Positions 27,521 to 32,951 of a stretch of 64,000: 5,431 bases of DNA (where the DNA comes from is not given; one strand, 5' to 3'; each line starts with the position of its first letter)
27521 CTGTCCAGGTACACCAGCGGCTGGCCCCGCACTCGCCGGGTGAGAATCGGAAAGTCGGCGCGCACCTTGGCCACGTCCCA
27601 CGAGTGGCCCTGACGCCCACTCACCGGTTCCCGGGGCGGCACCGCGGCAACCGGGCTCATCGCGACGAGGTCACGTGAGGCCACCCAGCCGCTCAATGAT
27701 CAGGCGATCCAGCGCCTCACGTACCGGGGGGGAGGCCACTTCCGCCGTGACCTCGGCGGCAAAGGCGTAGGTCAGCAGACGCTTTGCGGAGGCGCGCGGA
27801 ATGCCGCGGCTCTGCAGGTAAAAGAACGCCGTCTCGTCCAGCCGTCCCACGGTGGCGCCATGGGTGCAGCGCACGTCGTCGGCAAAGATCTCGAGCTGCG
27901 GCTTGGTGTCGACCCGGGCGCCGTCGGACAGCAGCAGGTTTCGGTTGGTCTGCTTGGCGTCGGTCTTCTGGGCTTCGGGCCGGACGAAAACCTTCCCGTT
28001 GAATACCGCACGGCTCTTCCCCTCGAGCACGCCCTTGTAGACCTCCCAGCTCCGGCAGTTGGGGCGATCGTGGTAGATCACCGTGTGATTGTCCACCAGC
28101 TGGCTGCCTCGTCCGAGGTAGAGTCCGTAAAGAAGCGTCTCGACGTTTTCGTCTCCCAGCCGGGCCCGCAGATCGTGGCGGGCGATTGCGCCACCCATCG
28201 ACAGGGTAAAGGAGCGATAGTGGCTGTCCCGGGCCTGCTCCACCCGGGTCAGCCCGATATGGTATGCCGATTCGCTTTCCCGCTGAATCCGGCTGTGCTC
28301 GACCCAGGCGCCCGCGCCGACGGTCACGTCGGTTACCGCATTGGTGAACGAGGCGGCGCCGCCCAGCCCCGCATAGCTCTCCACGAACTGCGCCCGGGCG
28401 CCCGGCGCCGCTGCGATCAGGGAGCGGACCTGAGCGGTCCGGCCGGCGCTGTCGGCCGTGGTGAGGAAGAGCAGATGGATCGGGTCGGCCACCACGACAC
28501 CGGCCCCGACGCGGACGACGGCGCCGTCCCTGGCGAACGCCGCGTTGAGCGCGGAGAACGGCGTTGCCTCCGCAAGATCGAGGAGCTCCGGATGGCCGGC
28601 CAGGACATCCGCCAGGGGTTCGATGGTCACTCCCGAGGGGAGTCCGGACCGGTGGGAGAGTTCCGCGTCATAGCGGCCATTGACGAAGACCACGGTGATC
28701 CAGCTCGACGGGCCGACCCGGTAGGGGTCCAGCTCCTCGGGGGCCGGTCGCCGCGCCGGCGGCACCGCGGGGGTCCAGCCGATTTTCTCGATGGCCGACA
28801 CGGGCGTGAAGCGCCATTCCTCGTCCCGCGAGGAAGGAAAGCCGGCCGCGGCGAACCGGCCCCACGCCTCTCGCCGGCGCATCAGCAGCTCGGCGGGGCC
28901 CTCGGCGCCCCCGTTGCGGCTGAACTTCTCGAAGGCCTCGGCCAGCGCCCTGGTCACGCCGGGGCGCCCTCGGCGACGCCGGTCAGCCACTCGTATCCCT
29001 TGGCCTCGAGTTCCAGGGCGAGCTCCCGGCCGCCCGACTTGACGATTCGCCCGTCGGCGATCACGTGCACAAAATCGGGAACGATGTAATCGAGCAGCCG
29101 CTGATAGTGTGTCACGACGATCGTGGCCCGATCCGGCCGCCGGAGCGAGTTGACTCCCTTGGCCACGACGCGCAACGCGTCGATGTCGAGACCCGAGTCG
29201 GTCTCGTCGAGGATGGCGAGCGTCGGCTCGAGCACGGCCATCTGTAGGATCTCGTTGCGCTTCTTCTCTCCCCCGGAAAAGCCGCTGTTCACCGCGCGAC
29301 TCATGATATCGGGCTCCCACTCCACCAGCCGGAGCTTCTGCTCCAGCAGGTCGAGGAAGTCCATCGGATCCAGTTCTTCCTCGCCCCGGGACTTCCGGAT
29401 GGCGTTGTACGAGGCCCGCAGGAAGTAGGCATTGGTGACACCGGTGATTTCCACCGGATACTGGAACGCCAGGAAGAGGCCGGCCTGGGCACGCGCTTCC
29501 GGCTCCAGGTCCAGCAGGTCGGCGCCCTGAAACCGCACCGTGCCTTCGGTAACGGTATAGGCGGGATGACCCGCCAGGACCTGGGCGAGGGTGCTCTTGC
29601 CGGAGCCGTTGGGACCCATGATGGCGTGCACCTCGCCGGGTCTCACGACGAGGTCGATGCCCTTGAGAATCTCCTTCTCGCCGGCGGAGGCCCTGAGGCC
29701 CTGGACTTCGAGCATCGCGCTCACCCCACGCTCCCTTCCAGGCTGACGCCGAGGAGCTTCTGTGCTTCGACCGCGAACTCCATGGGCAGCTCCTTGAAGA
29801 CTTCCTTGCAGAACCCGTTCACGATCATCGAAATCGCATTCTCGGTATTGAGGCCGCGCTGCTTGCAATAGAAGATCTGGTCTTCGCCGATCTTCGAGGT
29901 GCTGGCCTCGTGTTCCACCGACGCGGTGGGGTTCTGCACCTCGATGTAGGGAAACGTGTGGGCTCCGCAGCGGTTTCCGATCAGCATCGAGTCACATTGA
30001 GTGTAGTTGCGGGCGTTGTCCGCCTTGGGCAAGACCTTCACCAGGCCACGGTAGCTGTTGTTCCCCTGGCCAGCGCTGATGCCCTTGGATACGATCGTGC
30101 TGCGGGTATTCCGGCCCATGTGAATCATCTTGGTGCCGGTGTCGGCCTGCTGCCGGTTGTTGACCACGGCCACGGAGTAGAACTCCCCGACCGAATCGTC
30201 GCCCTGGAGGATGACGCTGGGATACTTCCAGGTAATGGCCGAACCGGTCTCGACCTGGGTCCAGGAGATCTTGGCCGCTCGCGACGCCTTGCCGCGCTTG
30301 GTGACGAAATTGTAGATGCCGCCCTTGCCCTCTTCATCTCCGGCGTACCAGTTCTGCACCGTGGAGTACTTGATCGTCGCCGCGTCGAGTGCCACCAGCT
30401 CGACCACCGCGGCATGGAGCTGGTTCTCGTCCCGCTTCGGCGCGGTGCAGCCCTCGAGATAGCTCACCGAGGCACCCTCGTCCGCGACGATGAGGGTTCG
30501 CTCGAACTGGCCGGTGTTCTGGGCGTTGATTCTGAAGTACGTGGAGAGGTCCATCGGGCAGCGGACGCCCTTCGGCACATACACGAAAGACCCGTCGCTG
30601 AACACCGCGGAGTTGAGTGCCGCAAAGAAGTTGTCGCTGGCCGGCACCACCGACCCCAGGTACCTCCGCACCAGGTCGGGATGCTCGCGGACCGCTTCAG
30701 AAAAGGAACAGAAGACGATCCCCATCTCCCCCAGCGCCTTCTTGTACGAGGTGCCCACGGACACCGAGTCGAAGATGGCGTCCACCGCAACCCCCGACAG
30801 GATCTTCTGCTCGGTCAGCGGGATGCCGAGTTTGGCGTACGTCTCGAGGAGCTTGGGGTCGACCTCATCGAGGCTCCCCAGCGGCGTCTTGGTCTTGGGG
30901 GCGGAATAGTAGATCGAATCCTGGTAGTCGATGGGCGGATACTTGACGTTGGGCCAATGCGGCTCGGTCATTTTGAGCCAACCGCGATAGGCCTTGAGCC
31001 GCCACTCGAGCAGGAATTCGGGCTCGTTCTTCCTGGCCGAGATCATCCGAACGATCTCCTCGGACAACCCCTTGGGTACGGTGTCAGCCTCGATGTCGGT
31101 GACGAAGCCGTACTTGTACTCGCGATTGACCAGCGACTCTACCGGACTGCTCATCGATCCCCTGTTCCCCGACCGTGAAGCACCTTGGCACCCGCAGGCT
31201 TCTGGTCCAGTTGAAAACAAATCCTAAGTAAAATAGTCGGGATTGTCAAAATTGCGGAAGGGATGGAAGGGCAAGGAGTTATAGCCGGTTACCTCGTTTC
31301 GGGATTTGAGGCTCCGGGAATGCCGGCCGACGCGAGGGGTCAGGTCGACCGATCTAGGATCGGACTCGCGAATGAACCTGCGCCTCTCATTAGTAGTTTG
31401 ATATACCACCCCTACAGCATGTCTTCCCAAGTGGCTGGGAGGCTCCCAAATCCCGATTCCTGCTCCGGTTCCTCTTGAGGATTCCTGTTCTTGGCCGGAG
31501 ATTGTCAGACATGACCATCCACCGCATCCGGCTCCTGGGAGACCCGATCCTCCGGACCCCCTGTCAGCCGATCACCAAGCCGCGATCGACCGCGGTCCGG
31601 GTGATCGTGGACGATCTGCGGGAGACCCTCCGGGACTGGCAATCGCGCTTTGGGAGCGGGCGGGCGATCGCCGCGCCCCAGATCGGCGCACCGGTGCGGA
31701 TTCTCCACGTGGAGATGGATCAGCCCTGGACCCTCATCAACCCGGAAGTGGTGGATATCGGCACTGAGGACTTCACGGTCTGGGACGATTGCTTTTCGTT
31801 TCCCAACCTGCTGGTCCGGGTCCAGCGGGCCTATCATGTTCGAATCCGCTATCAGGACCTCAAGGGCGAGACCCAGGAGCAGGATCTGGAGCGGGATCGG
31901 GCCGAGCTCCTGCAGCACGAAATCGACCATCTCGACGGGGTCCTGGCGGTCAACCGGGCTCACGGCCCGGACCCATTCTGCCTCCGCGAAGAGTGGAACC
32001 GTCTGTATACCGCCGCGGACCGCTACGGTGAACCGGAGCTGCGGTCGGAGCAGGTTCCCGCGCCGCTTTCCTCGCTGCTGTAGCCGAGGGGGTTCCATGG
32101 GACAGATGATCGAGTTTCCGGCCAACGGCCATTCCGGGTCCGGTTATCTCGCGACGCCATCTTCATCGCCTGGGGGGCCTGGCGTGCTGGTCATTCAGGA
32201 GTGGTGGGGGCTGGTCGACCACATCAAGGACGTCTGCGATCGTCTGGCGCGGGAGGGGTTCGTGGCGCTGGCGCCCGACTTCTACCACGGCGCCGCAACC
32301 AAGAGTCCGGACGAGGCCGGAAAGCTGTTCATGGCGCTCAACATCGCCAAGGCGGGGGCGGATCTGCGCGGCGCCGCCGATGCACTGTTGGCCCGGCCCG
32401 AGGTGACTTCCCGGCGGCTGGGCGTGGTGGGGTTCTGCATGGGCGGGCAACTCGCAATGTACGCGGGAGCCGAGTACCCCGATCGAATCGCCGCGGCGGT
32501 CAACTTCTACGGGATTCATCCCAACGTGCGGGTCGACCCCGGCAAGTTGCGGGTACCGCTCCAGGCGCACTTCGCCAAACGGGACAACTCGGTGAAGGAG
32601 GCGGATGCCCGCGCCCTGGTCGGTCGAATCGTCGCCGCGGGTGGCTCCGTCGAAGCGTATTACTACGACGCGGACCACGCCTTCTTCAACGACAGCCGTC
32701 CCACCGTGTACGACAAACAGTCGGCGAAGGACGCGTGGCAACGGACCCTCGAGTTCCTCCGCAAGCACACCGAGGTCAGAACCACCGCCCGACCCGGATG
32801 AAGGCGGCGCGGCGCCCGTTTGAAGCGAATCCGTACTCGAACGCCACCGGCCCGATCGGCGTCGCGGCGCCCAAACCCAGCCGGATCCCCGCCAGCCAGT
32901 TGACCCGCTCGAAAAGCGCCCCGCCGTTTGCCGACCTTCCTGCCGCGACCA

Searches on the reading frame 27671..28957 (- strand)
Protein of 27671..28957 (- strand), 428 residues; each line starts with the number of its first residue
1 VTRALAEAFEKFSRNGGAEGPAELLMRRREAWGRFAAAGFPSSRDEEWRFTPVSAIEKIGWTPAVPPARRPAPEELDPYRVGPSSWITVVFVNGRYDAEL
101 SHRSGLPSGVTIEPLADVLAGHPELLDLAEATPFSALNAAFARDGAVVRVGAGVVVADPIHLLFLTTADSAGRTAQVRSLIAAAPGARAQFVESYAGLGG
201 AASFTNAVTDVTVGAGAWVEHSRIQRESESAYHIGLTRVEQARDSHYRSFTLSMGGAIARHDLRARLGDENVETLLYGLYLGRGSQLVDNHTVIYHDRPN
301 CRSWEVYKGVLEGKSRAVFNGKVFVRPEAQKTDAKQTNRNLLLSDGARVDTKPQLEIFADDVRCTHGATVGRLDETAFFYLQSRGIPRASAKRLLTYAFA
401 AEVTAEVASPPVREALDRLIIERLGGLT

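Call 34: search_protein_families(library=pfam, max_evalue=0.00001, proteins=[window:27671-28957:-])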
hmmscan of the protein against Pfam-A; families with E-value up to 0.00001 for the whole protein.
window:27671-28957:- (428 aa): 2 families
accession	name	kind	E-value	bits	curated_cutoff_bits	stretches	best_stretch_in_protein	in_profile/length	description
PF01458.23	SUFBD_core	-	1.5e-85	286.8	27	1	169-399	4-232/232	SUF system FeS cluster assembly, SufBD core domain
PF19295.5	SufBD_N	-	3.9e-13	49.9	23.5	1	23-161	25-171/172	SufBD protein N-terminal region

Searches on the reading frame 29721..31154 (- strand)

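Call 21: search_protein_families(library=pfam, proteins=[window:29721-31154:-])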
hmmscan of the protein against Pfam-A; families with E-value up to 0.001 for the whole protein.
window:29721-31154:- (477 aa): 2 families
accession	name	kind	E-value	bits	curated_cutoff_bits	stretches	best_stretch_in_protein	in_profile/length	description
PF01458.23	SUFBD_core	-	3e-78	262.9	27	1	207-448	1-232/232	SUF system FeS cluster assembly, SufBD core domain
PF19295.5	SufBD_N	-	7.5e-12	45.7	23.5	1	137-199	105-166/172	SufBD protein N-terminal region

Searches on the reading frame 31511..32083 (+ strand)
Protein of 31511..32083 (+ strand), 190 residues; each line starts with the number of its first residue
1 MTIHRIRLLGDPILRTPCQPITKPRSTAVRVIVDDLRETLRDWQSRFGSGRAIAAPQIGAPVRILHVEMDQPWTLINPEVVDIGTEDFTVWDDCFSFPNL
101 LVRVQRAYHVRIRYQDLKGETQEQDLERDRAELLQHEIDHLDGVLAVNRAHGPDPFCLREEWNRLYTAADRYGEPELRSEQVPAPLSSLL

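Call 21: search_protein_families(library=pfam, proteins=[window:31511-32083:+])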
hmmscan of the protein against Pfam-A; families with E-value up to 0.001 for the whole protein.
window:31511-32083:+ (190 aa): 1 family
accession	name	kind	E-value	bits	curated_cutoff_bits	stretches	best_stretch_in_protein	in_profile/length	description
PF01327.26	Pep_deformylase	-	5e-36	124.1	22.8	1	4-151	2-151/156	Polypeptide deformylase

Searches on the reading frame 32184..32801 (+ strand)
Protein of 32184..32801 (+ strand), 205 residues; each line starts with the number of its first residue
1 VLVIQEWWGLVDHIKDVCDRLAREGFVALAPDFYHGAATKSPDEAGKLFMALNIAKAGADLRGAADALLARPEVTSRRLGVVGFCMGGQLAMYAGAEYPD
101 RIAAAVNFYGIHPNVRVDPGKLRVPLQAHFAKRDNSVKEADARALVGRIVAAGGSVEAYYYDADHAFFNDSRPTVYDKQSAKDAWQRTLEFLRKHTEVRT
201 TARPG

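Call 21: search_protein_families(library=pfam, proteins=[window:32184-32801:+])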
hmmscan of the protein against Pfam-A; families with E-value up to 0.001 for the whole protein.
window:32184-32801:+ (205 aa): 5 families
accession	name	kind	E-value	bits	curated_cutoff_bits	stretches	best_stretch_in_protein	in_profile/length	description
PF01738.24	DLH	-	5.4e-48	163.9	21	1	2-195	17-216/217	Dienelactone hydrolase family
PF08840.17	BAAT_C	-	4.5e-08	33.8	20.9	1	64-115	9-59/210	BAAT / Acyl-CoA thioester hydrolase C terminal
PF12146.15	Hydrolase_4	-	7.4e-07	29.1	27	1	14-106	20-105/239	Serine aminopeptidase, S33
PF12697.13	Abhydrolase_6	-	1.3e-05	26.4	26.3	1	8-195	14-150/217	Alpha/beta hydrolase family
PF00561.26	Abhydrolase_1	-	2.8e-05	24.3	25.8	1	77-110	69-102/245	alpha/beta hydrolase fold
